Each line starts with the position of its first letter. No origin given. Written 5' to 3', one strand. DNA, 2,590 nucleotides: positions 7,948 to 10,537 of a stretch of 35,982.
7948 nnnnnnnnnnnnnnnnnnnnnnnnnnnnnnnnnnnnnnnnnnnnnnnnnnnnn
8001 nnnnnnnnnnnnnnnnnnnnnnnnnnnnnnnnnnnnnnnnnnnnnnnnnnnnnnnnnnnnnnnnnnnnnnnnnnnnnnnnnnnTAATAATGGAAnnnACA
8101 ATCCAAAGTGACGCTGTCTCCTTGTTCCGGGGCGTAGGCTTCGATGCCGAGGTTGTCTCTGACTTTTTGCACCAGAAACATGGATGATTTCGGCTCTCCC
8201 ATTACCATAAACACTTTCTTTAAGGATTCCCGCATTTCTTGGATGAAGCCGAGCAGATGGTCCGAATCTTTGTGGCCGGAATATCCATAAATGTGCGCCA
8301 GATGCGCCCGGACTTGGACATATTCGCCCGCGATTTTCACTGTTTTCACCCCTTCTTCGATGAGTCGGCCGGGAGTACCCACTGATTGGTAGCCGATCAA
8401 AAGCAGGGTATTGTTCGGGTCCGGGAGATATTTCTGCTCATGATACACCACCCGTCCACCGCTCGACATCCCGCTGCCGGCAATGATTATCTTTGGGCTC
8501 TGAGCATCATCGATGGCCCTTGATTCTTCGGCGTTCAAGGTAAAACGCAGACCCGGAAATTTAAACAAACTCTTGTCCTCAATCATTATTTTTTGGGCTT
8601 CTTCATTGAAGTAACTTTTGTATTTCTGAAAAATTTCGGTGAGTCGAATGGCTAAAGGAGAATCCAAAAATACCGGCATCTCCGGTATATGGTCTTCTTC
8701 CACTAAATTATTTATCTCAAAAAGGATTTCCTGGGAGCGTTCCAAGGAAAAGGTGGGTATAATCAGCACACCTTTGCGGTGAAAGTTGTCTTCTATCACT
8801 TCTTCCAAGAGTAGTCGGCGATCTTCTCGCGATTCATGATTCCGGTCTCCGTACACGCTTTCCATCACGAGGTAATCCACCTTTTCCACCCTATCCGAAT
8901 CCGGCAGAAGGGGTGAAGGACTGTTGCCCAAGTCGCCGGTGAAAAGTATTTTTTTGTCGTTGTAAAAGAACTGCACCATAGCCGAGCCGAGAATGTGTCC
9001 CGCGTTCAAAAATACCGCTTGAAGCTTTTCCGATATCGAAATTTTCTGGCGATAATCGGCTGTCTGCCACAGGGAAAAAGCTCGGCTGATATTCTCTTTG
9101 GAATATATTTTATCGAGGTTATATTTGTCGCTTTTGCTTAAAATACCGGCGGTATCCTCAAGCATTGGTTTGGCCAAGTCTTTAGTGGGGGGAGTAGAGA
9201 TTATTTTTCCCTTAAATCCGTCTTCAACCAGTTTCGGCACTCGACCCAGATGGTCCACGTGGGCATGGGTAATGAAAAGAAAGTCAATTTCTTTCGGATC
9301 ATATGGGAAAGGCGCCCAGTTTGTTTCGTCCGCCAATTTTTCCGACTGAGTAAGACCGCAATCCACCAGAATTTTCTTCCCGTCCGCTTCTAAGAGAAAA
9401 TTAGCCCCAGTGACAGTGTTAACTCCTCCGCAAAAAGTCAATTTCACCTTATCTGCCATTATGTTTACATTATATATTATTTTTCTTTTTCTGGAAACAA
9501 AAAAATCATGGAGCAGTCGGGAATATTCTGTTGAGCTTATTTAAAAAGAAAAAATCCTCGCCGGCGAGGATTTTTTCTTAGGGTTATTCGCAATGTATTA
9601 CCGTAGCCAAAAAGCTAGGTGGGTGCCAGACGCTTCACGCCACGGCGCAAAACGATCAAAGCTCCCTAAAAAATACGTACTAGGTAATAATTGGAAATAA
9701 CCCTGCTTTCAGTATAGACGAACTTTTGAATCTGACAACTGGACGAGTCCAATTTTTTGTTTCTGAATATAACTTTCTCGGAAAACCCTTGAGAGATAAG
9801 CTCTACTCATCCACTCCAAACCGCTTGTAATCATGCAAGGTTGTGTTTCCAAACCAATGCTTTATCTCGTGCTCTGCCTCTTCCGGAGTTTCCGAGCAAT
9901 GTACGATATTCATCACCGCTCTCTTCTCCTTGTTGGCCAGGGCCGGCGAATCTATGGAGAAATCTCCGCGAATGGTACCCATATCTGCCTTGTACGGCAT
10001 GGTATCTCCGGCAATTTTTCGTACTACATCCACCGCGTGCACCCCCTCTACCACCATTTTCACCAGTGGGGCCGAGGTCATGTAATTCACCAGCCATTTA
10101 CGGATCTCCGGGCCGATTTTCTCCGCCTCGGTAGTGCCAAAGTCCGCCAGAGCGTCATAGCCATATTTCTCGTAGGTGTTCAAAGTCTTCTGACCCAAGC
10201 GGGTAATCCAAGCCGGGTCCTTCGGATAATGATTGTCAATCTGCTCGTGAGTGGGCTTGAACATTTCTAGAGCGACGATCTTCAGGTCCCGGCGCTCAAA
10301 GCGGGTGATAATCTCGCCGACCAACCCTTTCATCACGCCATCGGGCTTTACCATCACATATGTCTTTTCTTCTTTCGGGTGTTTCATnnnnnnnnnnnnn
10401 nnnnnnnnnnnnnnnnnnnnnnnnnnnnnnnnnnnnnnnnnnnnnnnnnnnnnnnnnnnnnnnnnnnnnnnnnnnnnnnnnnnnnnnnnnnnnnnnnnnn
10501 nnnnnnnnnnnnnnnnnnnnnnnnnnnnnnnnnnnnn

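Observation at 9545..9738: Self-contained candidate sRNA gene between ndk and the beta-CASP RNase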

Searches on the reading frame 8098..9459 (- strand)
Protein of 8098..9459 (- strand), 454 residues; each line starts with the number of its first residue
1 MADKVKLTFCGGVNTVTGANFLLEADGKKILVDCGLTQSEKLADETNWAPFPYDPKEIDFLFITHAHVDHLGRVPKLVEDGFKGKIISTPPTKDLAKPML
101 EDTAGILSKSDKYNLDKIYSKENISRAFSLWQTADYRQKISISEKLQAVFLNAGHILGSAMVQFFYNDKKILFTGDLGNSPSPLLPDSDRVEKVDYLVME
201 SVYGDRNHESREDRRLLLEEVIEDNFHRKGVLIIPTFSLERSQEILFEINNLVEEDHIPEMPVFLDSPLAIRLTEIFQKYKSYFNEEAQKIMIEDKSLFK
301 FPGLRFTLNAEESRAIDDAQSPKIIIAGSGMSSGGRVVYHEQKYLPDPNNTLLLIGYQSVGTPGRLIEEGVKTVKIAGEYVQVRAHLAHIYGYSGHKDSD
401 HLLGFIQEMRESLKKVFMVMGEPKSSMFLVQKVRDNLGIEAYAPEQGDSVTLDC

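Call 28: find_homologous_proteins(query=window:8098-9459:-, max_evalue=1e-30)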
Query window:8098-9459:- (454 aa): 8000 proteins with E <= 1e-30 among 8000 candidates; the best 120 are listed.
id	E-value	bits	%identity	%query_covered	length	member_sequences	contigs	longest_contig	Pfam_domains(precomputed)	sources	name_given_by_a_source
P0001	0.0e+0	1025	100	100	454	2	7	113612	PF12706.14,PF16661.12,PF23023.2,PF07521.18,PF10996.15,PF00753.34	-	-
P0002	4.7e-261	884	83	100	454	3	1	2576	PF12706.14,PF16661.12,PF23023.2,PF07521.18,PF10996.15,PF00753.34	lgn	-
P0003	9.3e-236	801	77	100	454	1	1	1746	PF12706.14,PF16661.12,PF23023.2,PF07521.18,PF10996.15,PF00753.34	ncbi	-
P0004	1.6e-230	783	75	100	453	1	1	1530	PF12706.14,PF16661.12,PF23023.2,PF07521.18,PF10996.15,PF00753.34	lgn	-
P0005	6.8e-225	765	71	100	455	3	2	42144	PF12706.14,PF16661.12,PF23023.2,PF07521.18,PF10996.15,PF00753.34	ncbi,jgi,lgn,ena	ncbi:MAG: MBL fold metallo-hydrolase [Candidatus Paceibacterota bacterium]|jgi:metallo-beta-lactamas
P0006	6.5e-224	762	74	99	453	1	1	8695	PF12706.14,PF16661.12,PF23023.2,PF07521.18,PF10996.15,PF00753.34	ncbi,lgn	-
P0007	2.2e-222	756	71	100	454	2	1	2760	PF12706.14,PF16661.12,PF23023.2,PF07521.18,PF10996.15,PF00753.34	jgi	-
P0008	4.3e-222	756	72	100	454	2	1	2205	PF12706.14,PF16661.12,PF23023.2,PF07521.18,PF10996.15,PF00753.34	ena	-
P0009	1.2e-221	754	71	100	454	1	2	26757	PF12706.14,PF16661.12,PF23023.2,PF07521.18,PF10996.15,PF00753.34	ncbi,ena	-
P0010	2.0e-221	753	72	99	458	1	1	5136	PF12706.14,PF16661.12,PF23023.2,PF07521.18,PF10996.15,PF00753.34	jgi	jgi:metallo-beta-lactamase family protein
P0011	2.0e-221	753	71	100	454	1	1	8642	PF12706.14,PF16661.12,PF23023.2,PF07521.18,PF10996.15,PF00753.34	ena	-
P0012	3.3e-221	753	71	100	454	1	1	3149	PF12706.14,PF16661.12,PF23023.2,PF07521.18,PF10996.15,PF00753.34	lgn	-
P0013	5.7e-221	752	71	100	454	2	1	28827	PF12706.14,PF16661.12,PF23023.2,PF07521.18,PF10996.15,PF00753.34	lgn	-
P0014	6.7e-221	752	72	99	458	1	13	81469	PF12706.14,PF16661.12,PF23023.2,PF07521.18,PF10996.15,PF00753.34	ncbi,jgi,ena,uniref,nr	ncbi:hypothetical protein A3C67_02620 [Candidatus Nomurabacteria bacterium RIFCSPHIGHO2_02_FULL_42_1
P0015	7.3e-221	752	72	100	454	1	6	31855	PF12706.14,PF16661.12,PF23023.2,PF07521.18,PF10996.15,PF00753.34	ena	-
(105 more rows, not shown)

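Call 29: search_protein_families(library=pfam, proteins=[window:8098-9459:-])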
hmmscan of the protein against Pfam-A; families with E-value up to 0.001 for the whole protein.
window:8098-9459:- (454 aa): 6 families
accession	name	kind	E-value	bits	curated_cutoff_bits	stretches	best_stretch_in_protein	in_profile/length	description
PF10996.14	Beta-Casp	-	3.2e-34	118.5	27.7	1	243-366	2-119/120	Beta-Casp domain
PF00753.33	Lactamase_B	-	9.9e-16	58.7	22.7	1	21-188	9-161/196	Metallo-beta-lactamase superfamily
PF16661.11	Lactamase_B_6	-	1.3e-13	51.2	27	1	22-176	1-161/193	Metallo-beta-lactamase superfamily domain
PF12706.13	Lactamase_B_2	-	7e-09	36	27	1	29-207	2-171/200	Beta-lactamase superfamily domain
PF07521.17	RMMBL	-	1e-08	35.5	21.6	1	381-444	2-63/63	Zn-dependent metallo-hydrolase RNA specificity domain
PF19583.5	ODP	-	0.00044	20.6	27.2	0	20-181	5-140/194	ODP family beta lactamase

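Call 70: search_protein_families(library=ncbifam, proteins=[window:8098-9459:-], max_evalue=0.001)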
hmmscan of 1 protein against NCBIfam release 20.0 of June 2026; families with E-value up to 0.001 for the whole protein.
window:8098-9459:- (454 aa): 12 families
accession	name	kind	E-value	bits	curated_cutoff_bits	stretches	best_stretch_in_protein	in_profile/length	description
NF045584.1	cas14_MBL_CASP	equivalog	5.7e-119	398.2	800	1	5-448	1-436/612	type VII CRISPR-associated protein Cas14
TIGR03675.1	arCOG00543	equivalog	4.8e-92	309.2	580.2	1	3-452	173-630/631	beta-CASP ribonuclease aCPSF1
TIGR04122.1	Xnuc_lig_assoc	equivalog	4.7e-09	35.5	325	1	132-254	65-187/326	ligase-associated DNA damage response exonuclease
NF012229.1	bla_class_B_core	domain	4.4e-06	26.9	100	1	10-162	7-136/139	metallo-beta-lactamase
NF000801.0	PRK00055.1-3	equivalog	1.8e-05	24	252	1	21-75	23-71/307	ribonuclease Z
TIGR02651.1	RNase_Z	equivalog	5.2e-05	22.4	292.95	1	22-78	22-72/302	ribonuclease Z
NF001911.0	PRK00685.1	equivalog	7.1e-05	22.4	144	1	19-79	9-62/228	metal-dependent hydrolase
NF033105.1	bla_subclass_B3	equivalog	8.1e-05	22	240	1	20-79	25-83/257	subclass B3 metallo-beta-lactamase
NF047419.1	RNase_J1_RnjA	exception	8.6e-05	21.4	820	0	7-108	4-108/549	ribonuclease J1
NF000458.2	blaPEDO-2_fam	exception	0.00015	21.3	550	1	13-80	47-113/285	PEDO-2 family subclass B3 metallo-beta-lactamase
TIGR00649.1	MG423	subfamily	0.00058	18.4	400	1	55-115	56-115/546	RNase J family beta-CASP ribonuclease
NF040470.1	blaEAM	exception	0.0006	18.9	660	1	15-79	78-141/318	EAM family subclass B3 metallo-beta-lactamase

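Call 71: search_solved_structures(query=window:8098-9459:-, max_evalue=1e-10)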
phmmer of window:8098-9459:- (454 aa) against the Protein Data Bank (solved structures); distinct sequences matched with E-value up to 1e-10: 26.
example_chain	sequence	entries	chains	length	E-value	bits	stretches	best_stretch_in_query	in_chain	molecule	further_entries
3ie2_A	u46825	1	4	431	6.7e-78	265.5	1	10-427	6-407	Ribonuclease TTHA0252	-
2dkf_A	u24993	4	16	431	1.5e-77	264.3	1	10-425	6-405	metallo-beta-lactamase superfamily protein | Ribonuclease TTHA0252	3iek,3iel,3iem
3idz_A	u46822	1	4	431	5.4e-77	262.5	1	10-425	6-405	Ribonuclease TTHA0252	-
3ie0_A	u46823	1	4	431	1e-76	261.6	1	10-425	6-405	Ribonuclease TTHA0252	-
3ie1_A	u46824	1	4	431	3.7e-76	259.8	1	10-425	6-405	Ribonuclease TTHA0252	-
3a4y_A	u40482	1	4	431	3.7e-76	259.7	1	10-425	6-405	Ribonuclease TTHA0252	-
8yhd_H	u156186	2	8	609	6.3e-67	229.3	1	7-434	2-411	a protein | Cas14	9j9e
8yhe_H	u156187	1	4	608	2.3e-66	227.5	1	7-434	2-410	protein structure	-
21bh_H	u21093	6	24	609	1.7e-64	221.3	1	7-434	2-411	a protein | Protein structure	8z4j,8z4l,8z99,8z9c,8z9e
2xr1_A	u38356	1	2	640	4.1e-61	210.2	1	5-444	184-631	CLEAVAGE AND POLYADENYLATION SPECIFICITY FACTOR 100 KD SUBUNIT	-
3af5_A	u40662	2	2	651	4.5e-56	193.6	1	5-452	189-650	Putative uncharacterized protein PH1404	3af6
9bct_J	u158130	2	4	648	5.4e-52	180.1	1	5-452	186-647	Transcription termination factor FttA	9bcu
2ycb_A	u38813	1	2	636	3.3e-48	167.6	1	4-446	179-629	CLEAVAGE AND POLYADENYLATION SPECIFICITY FACTOR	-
2i7t_A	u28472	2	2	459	6.9e-41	143.5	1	14-453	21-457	Cleavage and polyadenylation specificity factor 73 kDa subunit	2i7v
6m8q_A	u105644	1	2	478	8.1e-41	143.3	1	14-453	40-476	Cleavage and polyadenylation specificity factor subunit 3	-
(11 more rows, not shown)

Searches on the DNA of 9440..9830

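Call 4: search_rna_families(source=window, start=9440, end=9830, threshold=evalue, max_evalue=10, show_alignments=4)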
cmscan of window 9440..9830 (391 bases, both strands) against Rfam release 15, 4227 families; matches with E-value up to 10: 25.
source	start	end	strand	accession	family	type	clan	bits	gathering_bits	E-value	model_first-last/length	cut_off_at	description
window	9468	9579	+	RF01859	Phe_leader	Cis-reg; leader;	-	30.3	55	0.0031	1-125/125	no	Phenylalanine leader peptide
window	9445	9586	+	RF00121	MicC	Gene; sRNA;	-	28.7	90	0.024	1-123/123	no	MicC RNA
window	9464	9579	+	RF00514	His_leader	Cis-reg; leader;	-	26.3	49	0.024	1-126/126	no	Histidine operon leader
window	9533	9611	-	RF02621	BSnc120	Gene; sRNA;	-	23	114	0.0063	1-88/88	no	Brucella sRNA 120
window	9498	9577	+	RF00512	Leu_leader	Cis-reg; leader;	-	21.2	50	0.042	1-148/148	no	Leucine operon leader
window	9548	9603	-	RF00512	Leu_leader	Cis-reg; leader;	-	20.4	50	0.065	1-148/148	no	Leucine operon leader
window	9545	9580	-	RF04165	mir-2483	Gene; miRNA;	-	20.3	75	0.22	1-80/80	no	mir-2483 microRNA precursor family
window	9544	9580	+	RF04157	MIR9486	Gene; miRNA;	-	20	100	0.14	1-119/119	no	MIR9486 microRNA precursor family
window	9499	9602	-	RF01770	rimP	Cis-reg; leader;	-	19.9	47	0.71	1-102/102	no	Gammaprotebacteria rimP leader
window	9522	9579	+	RF02064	STnc370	Gene; sRNA;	-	19.9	54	4.5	1-71/71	no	Enterobacterial sRNA STnc370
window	9539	9577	-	RF01334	CRISPR-DR21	Gene; CRISPR;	-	19.7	48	0.71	1-37/37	no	CRISPR RNA direct repeat element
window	9545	9581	-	RF04157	MIR9486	Gene; miRNA;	-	19.6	100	0.18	1-119/119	no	MIR9486 microRNA precursor family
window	9464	9586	+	RF01606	plasmodium_snoR31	Gene; snRNA; snoRNA; HACA-box;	-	18.8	60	4.9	1-145/145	no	small nucleolar RNA snoR31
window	9441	9545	-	RF01590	plasmodium_snoR14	Gene; snRNA; snoRNA; CD-box;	-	18.6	90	8.3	1-127/127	no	small nucleolar RNA snoR14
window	9522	9582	+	RF02618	SSRC34_2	Gene; sRNA;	-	18.3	48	1.5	1-125/125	no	Streptococcus sRNA 34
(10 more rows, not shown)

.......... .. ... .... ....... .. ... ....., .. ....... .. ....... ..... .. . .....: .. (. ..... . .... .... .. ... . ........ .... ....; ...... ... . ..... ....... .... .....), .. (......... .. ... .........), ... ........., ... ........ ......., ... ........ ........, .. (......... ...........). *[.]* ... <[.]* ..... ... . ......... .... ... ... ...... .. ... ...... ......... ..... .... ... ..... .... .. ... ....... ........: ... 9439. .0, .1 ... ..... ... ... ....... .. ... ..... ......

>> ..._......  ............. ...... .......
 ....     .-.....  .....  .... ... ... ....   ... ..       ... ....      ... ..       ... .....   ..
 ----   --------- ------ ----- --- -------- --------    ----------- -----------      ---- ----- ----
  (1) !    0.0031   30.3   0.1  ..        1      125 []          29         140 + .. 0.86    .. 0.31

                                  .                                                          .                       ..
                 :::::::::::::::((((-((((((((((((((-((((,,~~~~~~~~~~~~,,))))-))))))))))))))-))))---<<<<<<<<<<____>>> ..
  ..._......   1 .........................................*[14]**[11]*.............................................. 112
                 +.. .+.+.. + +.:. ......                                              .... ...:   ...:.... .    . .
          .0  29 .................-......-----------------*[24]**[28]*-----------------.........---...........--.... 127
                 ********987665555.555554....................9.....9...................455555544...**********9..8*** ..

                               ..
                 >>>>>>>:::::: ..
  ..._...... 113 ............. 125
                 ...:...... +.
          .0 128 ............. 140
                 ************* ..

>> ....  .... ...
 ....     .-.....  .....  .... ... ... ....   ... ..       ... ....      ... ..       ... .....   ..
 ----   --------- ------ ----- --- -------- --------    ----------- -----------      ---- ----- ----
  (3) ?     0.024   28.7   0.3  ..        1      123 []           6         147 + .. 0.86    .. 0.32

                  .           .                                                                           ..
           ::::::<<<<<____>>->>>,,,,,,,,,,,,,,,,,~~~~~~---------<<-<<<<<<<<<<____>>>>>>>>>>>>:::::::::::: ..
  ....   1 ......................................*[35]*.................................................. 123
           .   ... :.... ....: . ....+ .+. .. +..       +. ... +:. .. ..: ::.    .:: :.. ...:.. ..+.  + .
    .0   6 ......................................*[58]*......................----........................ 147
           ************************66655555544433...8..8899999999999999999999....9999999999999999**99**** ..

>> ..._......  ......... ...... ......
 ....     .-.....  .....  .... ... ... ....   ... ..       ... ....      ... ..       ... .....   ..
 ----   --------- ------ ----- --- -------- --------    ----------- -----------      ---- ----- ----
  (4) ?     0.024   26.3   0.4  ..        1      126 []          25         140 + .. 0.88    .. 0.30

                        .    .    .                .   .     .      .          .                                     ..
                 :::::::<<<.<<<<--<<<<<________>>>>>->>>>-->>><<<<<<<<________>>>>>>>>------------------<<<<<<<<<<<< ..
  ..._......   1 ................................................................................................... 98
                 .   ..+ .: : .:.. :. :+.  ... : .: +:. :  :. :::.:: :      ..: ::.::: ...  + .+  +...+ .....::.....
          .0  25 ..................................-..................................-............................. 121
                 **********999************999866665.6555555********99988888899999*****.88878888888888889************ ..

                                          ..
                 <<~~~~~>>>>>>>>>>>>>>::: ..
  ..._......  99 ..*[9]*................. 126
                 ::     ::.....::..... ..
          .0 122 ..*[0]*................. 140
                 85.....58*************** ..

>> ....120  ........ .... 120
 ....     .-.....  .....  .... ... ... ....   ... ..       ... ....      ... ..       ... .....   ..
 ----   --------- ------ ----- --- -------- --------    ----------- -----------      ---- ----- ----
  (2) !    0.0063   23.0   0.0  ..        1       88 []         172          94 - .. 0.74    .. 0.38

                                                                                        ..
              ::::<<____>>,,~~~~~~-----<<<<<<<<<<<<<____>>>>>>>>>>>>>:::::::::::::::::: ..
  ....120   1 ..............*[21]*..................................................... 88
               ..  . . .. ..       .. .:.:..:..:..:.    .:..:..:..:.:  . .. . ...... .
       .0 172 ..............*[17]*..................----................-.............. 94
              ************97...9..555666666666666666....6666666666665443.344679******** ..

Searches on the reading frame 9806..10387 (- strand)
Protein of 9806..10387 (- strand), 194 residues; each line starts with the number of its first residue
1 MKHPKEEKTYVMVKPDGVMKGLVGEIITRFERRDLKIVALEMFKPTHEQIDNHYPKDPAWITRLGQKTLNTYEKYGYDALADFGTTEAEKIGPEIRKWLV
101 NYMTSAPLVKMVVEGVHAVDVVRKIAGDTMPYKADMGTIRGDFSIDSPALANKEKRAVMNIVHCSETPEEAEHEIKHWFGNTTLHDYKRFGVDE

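Call 29: search_protein_families(library=pfam, proteins=[window:9806-10387:-])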
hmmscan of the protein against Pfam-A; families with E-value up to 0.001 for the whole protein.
window:9806-10387:- (194 aa): 1 family
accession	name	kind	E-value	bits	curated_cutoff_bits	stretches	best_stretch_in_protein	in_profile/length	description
PF00334.24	NDK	-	1.4e-36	125.8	27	2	98-182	59-133/135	Nucleoside diphosphate kinase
